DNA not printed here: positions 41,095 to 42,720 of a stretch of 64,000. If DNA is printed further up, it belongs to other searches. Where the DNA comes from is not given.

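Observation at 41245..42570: NtrC-type response regulator whose sigma-54-contacting GAFTGA loop is replaced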

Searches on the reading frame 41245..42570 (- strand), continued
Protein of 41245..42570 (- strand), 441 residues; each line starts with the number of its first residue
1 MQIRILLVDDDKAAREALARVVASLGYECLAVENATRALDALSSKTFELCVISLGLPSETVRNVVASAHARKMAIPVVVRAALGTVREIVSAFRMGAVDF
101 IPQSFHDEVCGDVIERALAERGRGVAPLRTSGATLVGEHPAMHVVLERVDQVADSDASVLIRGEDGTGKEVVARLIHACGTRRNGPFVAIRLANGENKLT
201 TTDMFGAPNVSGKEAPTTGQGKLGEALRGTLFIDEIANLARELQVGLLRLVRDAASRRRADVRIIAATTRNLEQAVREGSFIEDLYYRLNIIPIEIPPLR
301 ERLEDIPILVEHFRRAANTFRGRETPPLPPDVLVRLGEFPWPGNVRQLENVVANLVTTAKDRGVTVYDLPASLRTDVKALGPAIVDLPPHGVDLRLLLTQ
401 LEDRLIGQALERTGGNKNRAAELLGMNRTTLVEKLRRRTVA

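Call 76: find_encoding_contigs(protein=P0069, flank=3000, max_places=10)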
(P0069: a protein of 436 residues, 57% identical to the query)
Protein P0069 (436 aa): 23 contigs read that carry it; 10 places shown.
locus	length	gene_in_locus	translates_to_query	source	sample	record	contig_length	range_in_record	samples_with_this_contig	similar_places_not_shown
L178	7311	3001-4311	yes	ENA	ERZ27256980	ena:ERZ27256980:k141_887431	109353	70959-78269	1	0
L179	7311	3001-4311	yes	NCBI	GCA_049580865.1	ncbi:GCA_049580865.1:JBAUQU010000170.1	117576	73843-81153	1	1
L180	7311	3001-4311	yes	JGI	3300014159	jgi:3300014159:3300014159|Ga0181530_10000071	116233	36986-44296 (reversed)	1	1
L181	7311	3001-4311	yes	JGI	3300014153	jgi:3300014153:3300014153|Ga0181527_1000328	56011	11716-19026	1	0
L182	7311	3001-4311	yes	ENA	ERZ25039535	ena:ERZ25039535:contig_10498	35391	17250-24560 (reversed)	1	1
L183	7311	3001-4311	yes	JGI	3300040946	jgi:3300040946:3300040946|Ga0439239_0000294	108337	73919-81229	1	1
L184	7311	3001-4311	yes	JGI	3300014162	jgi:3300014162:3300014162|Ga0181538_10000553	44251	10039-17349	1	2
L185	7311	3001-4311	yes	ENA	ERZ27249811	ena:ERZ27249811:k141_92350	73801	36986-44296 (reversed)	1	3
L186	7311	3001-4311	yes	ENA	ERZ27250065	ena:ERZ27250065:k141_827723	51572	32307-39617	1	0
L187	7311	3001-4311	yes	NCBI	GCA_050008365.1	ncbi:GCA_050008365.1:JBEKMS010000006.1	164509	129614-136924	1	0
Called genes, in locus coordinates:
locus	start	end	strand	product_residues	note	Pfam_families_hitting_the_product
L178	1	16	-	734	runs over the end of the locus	PF00662:Proton_antipo_N, PF00361:Proton_antipo_M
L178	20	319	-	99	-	PF00420:Oxidored_q2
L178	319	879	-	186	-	PF00499:Oxidored_q3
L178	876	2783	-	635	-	PF01257:2Fe-2S_thioredx, PF01512:Complex1_51K, PF10531:SLBB, PF22461:SLBB_2, PF10589:NADH_4Fe-4S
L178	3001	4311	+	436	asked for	PF00072:Response_reg, PF00158:Sigma54_activat, PF14532:Sigma54_activ_2, PF25601:AAA_lid_14, PF02954:HTH_8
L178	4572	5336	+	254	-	PF04542:Sigma70_r2, PF04539:Sigma70_r3, PF08281:Sigma70_r4_2 (faint), PF04545:Sigma70_r4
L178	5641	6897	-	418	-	PF01590:GAF, PF13185:GAF_2, PF00990:GGDEF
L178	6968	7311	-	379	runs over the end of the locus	PF03576:Peptidase_S58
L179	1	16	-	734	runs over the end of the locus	PF00662:Proton_antipo_N, PF00361:Proton_antipo_M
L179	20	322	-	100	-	PF00420:Oxidored_q2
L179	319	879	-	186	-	PF00499:Oxidored_q3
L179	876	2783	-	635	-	PF01257:2Fe-2S_thioredx, PF01512:Complex1_51K, PF10531:SLBB, PF22461:SLBB_2, PF10589:NADH_4Fe-4S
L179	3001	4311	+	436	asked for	PF00072:Response_reg, PF00158:Sigma54_activat, PF14532:Sigma54_activ_2, PF25601:AAA_lid_14, PF02954:HTH_8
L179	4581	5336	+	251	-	PF04542:Sigma70_r2, PF04539:Sigma70_r3, PF08281:Sigma70_r4_2 (faint), PF04545:Sigma70_r4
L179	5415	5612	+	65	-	PF04316:FlgM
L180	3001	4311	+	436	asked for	PF00072:Response_reg, PF00158:Sigma54_activat, PF14532:Sigma54_activ_2, PF25601:AAA_lid_14, PF02954:HTH_8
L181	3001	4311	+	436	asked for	PF00072:Response_reg, PF00158:Sigma54_activat, PF14532:Sigma54_activ_2, PF25601:AAA_lid_14, PF02954:HTH_8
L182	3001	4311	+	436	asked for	PF00072:Response_reg, PF00158:Sigma54_activat, PF14532:Sigma54_activ_2, PF25601:AAA_lid_14, PF02954:HTH_8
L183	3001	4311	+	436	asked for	PF00072:Response_reg, PF00158:Sigma54_activat, PF14532:Sigma54_activ_2, PF25601:AAA_lid_14, PF02954:HTH_8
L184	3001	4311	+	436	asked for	PF00072:Response_reg, PF00158:Sigma54_activat, PF14532:Sigma54_activ_2, PF25601:AAA_lid_14, PF02954:HTH_8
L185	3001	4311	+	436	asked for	PF00072:Response_reg, PF00158:Sigma54_activat, PF14532:Sigma54_activ_2, PF25601:AAA_lid_14, PF02954:HTH_8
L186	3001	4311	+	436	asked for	PF00072:Response_reg, PF00158:Sigma54_activat, PF14532:Sigma54_activ_2, PF25601:AAA_lid_14, PF02954:HTH_8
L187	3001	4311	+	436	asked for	PF00072:Response_reg, PF00158:Sigma54_activat, PF14532:Sigma54_activ_2, PF25601:AAA_lid_14, PF02954:HTH_8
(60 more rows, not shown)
